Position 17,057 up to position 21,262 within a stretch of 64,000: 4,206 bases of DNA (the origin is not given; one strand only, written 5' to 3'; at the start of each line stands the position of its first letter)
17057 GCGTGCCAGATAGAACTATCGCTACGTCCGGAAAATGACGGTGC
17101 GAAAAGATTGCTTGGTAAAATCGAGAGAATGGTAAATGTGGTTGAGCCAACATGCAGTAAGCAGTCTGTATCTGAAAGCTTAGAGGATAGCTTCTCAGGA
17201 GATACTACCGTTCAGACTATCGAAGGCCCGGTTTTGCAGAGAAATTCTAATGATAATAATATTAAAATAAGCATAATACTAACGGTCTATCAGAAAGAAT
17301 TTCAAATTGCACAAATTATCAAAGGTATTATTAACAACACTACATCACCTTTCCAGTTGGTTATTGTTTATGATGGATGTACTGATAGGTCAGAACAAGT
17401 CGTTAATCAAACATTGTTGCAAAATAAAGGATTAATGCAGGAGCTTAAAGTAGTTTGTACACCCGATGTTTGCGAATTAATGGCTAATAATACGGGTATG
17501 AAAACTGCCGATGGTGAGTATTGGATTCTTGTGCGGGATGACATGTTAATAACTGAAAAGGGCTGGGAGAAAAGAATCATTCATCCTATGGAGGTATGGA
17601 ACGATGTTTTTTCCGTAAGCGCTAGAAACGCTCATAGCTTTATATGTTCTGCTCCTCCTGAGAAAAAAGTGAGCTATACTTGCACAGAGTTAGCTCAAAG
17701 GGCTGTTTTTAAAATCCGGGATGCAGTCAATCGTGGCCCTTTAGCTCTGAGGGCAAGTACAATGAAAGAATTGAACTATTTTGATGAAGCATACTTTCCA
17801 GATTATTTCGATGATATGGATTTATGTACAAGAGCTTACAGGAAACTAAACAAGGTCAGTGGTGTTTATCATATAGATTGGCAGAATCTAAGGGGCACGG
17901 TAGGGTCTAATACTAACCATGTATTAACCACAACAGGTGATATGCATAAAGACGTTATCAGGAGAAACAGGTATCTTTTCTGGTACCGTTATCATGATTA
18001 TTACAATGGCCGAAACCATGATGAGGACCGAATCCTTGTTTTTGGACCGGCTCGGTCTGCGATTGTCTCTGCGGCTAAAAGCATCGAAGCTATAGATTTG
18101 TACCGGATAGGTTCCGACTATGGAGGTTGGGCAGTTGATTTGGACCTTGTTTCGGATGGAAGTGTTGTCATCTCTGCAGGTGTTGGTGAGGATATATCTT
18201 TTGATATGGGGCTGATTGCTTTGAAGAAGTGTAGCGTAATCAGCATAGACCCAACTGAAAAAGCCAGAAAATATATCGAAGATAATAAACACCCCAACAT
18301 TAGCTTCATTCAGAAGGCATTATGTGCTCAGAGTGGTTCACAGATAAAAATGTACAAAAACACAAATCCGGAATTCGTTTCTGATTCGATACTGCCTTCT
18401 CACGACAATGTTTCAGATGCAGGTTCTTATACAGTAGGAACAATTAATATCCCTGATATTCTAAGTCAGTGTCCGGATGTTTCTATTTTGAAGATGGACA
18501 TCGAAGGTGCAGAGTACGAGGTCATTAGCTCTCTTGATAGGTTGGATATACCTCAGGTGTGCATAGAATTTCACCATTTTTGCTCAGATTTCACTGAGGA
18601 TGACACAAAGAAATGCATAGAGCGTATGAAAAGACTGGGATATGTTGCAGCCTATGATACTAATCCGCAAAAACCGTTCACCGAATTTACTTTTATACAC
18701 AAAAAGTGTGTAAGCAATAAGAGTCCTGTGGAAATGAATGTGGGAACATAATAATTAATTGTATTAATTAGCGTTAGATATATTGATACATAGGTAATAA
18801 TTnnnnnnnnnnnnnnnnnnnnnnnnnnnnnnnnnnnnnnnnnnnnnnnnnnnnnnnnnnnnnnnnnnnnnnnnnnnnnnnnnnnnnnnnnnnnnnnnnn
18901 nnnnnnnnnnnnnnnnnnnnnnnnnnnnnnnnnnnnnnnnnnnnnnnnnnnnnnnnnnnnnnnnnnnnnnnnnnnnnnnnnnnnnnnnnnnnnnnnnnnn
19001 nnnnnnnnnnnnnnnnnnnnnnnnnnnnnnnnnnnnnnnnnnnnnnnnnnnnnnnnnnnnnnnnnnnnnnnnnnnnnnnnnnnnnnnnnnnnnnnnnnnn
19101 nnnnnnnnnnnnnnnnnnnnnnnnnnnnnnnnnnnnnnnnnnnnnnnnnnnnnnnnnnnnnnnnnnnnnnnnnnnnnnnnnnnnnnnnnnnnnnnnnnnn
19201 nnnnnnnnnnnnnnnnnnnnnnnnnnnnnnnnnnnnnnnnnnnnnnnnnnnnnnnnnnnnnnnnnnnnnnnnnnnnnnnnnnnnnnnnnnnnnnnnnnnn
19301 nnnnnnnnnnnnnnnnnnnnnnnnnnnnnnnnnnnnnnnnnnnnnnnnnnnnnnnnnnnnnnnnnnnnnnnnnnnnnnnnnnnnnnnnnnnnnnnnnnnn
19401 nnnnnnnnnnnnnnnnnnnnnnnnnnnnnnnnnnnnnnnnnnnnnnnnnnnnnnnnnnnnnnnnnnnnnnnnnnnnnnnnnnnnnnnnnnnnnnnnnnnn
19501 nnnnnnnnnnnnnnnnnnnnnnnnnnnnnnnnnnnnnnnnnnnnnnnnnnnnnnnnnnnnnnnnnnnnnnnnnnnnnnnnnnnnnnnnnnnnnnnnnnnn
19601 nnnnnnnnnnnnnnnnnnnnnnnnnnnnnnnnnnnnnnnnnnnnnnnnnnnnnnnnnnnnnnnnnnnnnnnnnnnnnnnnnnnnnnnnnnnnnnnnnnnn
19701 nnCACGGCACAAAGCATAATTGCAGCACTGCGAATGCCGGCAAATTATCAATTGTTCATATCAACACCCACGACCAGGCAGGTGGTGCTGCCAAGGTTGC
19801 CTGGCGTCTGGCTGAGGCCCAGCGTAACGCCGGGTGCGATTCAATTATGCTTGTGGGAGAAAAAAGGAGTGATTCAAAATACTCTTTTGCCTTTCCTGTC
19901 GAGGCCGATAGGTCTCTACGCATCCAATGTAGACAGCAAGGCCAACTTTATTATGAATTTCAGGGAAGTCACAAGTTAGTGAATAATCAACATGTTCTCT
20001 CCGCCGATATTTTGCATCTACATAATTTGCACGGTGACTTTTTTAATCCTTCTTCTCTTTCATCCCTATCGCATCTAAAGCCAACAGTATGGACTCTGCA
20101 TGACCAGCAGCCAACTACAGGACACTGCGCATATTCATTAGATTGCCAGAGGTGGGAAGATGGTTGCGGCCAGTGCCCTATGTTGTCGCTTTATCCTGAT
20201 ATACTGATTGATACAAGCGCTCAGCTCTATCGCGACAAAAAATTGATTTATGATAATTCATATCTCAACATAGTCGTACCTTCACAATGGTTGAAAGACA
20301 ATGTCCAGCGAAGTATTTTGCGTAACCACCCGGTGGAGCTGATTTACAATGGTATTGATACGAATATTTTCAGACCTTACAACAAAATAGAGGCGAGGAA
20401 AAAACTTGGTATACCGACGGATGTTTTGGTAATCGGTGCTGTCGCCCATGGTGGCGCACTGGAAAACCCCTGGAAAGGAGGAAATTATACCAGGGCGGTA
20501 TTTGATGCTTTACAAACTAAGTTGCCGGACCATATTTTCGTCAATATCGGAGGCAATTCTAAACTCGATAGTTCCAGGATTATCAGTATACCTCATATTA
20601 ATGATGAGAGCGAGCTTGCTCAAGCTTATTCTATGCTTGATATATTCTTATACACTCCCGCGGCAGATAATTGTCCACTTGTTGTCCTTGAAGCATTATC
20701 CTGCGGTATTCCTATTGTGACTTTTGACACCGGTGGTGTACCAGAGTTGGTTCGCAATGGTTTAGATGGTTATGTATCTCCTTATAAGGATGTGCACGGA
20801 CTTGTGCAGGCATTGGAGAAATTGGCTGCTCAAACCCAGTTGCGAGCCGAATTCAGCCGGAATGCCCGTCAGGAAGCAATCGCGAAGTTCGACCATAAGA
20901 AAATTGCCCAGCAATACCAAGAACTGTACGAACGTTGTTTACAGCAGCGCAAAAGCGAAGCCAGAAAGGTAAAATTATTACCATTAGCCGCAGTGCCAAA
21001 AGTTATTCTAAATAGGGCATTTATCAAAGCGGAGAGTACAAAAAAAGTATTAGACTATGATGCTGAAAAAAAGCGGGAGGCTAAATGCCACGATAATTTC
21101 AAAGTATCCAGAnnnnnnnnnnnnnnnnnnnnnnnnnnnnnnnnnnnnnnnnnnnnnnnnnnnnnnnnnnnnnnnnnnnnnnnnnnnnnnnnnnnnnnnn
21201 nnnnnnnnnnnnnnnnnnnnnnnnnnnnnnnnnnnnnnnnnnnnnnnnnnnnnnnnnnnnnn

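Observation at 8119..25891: ~18-kb glycan-modification island wedged between flgL and fliD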

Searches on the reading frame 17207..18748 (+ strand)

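Call 28: search_protein_families(library=pfam, proteins=[window:17207-18748:+], max_evalue=0.01)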
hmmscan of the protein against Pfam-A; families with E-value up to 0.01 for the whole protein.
window:17207-18748:+ (514 aa): 2 families
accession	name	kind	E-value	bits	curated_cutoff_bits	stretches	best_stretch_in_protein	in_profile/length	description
PF05050.19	Methyltransf_21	-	1.3e-11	45.3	22.7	1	340-480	22-172/173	Methyltransferase FkbM domain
PF00535.33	Glycos_transf_2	-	1.2e-06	29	23.3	1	22-137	1-113/168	Glycosyl transferase family 2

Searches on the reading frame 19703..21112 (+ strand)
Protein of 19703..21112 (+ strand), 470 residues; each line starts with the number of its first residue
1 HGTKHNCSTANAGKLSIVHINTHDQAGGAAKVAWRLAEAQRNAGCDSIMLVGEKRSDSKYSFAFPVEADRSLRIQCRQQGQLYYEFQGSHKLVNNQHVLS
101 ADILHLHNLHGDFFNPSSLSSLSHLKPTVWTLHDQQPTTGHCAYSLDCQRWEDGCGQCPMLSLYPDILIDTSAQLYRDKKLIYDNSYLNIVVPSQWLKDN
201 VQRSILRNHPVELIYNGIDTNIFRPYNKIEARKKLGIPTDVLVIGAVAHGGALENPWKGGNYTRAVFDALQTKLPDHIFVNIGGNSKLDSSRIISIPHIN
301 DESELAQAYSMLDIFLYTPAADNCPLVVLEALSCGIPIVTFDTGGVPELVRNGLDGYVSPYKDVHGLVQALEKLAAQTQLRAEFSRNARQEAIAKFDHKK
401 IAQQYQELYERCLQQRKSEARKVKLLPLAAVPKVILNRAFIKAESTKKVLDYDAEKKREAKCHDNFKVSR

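Call 28: search_protein_families(library=pfam, proteins=[window:19703-21112:+], max_evalue=0.01)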
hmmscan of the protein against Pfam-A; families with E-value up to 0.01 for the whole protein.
window:19703-21112:+ (470 aa): 6 families
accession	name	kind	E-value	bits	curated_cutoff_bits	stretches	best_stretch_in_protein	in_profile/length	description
PF00534.26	Glycos_transf_1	-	2.2e-18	66.8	26.4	1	295-390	77-171/172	Glycosyl transferases group 1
PF13692.12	Glyco_trans_1_4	-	2.7e-16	60.5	27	1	251-376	8-141/142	Glycosyl transferases group 1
PF13439.12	Glyco_transf_4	-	9e-12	45.8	28.5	1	27-221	2-169/170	Glycosyltransferase Family 4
PF13524.12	Glyco_trans_1_2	-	2.9e-09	37.4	25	1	267-406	6-143/144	Glycosyl transferase-like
PF13579.12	Glyco_trans_4_4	-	0.00072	20.4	29.7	0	27-217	1-158/158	Glycosyl transferase 4-like domain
PF20706.3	GT4-conflict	-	0.0036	16.8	26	1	296-357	266-327/385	Family 4 Glycosyltransferase in conflict systems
